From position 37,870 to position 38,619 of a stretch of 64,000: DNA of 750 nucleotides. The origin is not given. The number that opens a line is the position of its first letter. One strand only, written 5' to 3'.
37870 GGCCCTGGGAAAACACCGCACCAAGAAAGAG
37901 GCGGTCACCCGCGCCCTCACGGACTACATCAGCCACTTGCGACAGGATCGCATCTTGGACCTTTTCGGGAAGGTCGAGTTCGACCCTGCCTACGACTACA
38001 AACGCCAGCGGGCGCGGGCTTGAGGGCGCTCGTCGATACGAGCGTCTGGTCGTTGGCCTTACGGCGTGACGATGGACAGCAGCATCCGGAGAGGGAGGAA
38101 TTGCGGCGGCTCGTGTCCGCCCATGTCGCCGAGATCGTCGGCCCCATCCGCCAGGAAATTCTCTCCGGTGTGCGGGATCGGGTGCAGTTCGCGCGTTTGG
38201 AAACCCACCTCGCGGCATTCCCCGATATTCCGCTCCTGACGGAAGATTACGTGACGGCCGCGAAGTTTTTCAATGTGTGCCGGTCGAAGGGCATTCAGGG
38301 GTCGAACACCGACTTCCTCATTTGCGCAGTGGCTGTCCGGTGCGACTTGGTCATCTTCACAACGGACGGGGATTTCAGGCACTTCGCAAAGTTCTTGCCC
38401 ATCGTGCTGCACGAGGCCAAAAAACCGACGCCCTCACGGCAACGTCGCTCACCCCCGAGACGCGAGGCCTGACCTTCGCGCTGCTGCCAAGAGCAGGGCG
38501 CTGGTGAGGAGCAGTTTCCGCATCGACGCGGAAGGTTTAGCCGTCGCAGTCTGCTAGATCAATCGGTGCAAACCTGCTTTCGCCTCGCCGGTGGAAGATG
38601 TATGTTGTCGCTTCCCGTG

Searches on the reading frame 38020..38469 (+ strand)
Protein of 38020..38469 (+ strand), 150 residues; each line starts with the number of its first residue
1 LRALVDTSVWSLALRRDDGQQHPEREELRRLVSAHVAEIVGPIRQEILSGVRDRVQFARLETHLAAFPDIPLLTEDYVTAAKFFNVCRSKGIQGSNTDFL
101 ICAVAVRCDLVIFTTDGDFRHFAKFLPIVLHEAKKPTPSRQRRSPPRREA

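Call 9: search_protein_families(library=ncbifam, proteins=[window:38020-38469:+], max_evalue=0.1)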
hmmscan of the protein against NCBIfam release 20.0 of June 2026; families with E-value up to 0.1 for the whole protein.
window:38020-38469:+ (150 aa): 2 families
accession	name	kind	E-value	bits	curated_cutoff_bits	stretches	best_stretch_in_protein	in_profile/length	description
NF047959.1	TA_toxin_VapC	equivalog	1.6e-24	86.3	80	1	4-127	2-124/125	type II toxin-antitoxin system VapC family toxin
TIGR00028.1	Mtu_PIN_fam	subfamily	0.025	14.8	73.6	0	66-124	75-134/143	TA system VapC family ribonuclease toxin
